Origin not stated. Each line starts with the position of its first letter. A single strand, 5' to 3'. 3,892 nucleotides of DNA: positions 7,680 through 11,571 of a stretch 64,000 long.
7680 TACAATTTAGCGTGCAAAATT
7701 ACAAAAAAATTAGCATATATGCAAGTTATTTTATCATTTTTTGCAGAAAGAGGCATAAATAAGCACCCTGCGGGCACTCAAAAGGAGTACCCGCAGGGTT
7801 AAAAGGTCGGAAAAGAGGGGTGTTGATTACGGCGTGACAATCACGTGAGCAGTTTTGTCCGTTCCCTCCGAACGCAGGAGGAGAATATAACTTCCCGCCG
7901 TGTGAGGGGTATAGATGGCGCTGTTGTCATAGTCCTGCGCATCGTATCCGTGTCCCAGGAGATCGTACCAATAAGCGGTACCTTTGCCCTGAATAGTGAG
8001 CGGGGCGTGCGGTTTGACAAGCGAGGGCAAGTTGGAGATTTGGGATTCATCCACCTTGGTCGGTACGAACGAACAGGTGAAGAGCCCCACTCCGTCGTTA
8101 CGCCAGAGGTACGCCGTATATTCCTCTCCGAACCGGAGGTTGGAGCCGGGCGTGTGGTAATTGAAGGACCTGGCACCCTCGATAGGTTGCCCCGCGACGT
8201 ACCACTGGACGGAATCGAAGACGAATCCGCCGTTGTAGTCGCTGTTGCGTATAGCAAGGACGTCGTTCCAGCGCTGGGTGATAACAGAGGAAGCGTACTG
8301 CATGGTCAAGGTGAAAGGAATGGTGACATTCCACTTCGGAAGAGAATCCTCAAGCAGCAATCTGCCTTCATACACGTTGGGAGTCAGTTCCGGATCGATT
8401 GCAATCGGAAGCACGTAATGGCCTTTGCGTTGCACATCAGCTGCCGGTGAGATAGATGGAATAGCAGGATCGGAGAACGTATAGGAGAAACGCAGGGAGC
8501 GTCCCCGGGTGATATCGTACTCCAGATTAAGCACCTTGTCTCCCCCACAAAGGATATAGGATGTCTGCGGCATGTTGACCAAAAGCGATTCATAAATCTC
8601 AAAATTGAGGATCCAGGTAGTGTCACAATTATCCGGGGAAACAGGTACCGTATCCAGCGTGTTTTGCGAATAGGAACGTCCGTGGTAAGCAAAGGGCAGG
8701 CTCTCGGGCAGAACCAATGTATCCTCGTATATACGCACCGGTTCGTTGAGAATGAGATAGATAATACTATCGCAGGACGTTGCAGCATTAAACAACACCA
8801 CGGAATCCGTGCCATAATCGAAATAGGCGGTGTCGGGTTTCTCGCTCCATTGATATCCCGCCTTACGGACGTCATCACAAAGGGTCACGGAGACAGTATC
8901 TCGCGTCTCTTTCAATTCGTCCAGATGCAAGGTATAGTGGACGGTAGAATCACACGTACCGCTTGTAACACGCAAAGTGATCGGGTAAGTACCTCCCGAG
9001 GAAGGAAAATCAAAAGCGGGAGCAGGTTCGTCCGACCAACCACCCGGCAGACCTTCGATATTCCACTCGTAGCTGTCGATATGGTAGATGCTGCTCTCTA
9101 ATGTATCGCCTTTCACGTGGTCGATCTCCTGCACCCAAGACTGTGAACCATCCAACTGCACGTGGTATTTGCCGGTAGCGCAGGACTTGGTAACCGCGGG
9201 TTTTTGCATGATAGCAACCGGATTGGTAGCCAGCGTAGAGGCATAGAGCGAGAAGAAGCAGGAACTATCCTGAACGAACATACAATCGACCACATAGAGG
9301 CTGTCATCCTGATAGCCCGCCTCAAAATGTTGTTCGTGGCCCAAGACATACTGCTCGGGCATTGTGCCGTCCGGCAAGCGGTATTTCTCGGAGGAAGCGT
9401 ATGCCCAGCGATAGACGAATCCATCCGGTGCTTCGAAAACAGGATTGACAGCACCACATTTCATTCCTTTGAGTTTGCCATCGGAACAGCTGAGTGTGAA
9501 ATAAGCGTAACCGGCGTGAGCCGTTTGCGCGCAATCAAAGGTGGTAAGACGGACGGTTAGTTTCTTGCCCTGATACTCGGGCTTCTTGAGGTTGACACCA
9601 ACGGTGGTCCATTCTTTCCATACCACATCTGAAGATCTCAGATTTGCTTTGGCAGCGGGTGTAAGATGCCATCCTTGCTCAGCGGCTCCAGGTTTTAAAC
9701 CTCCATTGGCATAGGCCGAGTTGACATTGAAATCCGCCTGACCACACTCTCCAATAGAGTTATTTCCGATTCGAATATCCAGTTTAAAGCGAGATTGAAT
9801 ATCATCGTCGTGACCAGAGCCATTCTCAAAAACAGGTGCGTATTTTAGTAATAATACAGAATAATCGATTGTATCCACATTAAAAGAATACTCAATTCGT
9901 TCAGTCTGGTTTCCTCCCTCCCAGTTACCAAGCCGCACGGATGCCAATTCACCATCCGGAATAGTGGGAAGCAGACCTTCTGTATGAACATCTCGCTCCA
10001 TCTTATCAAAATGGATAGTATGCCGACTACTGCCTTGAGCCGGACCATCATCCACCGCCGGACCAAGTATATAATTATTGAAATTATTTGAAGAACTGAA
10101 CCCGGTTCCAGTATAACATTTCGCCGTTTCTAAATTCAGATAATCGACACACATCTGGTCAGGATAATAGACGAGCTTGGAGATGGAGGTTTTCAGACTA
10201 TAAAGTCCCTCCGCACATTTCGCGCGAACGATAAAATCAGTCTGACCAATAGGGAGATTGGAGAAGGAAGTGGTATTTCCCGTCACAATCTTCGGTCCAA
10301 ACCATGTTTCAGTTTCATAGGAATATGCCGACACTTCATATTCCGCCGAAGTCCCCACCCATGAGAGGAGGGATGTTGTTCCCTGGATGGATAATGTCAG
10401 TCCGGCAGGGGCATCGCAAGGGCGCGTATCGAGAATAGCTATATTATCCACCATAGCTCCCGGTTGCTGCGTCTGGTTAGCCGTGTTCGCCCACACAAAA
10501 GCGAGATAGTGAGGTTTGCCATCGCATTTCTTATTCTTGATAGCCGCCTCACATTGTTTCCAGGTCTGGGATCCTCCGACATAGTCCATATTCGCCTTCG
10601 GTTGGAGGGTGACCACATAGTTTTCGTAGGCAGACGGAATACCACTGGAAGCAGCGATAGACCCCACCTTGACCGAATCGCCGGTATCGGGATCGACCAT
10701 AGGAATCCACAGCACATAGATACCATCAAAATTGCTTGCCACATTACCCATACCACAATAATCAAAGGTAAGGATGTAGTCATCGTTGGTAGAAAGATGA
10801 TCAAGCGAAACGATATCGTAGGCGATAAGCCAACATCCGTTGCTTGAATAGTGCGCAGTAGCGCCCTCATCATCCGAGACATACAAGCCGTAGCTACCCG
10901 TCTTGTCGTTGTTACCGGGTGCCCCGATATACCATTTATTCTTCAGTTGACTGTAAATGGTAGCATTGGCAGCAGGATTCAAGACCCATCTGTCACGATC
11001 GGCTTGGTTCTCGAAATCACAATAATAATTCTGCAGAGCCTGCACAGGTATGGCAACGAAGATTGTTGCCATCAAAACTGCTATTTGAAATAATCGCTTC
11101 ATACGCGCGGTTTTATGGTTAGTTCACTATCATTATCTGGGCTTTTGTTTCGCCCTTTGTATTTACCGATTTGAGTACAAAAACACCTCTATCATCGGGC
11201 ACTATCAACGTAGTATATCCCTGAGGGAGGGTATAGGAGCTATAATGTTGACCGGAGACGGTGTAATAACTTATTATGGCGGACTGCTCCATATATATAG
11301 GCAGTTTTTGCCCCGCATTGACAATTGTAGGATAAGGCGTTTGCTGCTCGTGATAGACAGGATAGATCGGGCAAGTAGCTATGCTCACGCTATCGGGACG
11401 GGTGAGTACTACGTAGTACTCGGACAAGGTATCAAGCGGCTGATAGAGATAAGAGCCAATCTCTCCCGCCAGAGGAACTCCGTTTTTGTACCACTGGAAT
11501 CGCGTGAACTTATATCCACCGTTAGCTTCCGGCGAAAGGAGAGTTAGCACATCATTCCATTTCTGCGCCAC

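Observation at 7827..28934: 21-kb surface-protein locus: a giant T9SS-type cargo plus an operon of barrel, barrel-OmpA and two paralogous cargo proteins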

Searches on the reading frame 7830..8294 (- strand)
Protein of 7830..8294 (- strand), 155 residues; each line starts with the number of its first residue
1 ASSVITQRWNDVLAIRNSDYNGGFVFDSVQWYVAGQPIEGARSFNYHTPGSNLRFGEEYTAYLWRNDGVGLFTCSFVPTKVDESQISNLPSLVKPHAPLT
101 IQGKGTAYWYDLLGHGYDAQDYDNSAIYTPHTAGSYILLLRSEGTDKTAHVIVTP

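Call 6: search_protein_families(library=ncbifam, proteins=[window:7830-8294:-], max_evalue=10)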
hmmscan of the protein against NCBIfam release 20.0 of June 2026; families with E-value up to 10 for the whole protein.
seq(155 aa): 0 families

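Call 7: search_protein_families(library=pfam, proteins=[window:7830-8294:-], max_evalue=10)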
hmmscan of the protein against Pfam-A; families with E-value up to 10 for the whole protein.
seq(155 aa): 1 family
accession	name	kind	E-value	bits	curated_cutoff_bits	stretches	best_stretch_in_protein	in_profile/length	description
PF10959.13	DUF2761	-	0.12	12.8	25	1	90-153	15-78/94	Protein of unknown function (DUF2761)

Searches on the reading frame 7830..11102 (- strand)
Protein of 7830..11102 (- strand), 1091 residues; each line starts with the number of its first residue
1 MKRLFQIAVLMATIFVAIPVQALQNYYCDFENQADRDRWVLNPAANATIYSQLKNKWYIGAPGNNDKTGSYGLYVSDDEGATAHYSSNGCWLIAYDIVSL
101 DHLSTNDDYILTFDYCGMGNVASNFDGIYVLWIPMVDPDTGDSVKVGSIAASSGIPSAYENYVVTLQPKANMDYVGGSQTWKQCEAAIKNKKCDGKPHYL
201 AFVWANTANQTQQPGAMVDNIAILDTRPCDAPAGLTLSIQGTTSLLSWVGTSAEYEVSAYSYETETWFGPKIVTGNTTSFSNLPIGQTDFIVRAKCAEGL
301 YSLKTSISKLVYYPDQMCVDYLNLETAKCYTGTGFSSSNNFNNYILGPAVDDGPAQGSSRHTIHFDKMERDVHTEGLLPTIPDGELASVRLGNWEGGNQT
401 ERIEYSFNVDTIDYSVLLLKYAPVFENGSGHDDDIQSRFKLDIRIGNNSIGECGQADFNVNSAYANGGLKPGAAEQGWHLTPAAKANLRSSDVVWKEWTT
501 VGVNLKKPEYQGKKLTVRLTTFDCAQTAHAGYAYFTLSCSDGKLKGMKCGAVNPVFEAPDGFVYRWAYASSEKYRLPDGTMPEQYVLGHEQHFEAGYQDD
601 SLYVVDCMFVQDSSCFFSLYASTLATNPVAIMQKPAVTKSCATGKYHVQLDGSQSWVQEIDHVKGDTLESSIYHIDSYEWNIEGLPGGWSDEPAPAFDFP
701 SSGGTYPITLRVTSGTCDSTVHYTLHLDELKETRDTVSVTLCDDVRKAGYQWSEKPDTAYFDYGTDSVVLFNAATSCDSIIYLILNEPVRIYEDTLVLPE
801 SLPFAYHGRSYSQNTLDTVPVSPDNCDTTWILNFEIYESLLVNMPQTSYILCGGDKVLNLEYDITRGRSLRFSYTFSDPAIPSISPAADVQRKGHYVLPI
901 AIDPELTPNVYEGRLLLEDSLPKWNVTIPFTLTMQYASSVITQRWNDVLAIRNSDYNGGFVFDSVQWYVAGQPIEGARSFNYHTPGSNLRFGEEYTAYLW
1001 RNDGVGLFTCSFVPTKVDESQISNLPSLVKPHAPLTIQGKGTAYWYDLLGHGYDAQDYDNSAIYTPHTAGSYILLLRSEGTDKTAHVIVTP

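Call 3: search_protein_families(library=pfam, proteins=[window:7830-11102:-], max_evalue=0.01)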
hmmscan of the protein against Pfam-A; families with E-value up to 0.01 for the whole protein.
window:7830-11102:- (1091 aa): 0 families

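Call 4: search_protein_families(library=ncbifam, proteins=[window:7830-11102:-], max_evalue=0.01)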
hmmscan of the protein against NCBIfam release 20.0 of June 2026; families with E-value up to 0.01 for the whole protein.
window:7830-11102:- (1091 aa): 0 families

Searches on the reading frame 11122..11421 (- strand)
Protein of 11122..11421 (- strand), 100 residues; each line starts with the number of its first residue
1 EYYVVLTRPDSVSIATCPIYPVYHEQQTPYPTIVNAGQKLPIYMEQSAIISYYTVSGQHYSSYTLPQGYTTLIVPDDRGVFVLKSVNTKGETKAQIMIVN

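Call 34: search_protein_families(library=ncbifam, alignment_id=A2, max_evalue=1)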
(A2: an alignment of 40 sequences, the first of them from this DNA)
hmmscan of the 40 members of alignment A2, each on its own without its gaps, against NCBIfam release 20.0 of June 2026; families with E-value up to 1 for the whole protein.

A. member 1, seq(100 aa): 0 families

B. families by the number of members that match (of 40 scanned): 7 families
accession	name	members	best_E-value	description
TIGR04183.1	Por_Secre_tail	24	3.1e-07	T9SS type A sorting domain-containing protein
NF033708.1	T9SS_Cterm_ChiA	4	0.00017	T9SS sorting signal type C domain-containing protein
TIGR02073.1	PBP_1c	1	0.039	penicillin-binding protein 1C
NF009339.0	PRK12699.1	1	0.062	flagellar basal body L-ring protein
TIGR01125.1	TIGR01125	1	0.062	30S ribosomal protein S12 methylthiotransferase RimO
NF033933.0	fosA8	1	0.11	FosA8 family fosfomycin resistance glutathione transferase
NF011735.0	PRK15188.1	1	0.14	fimbrial chaperone protein BcfB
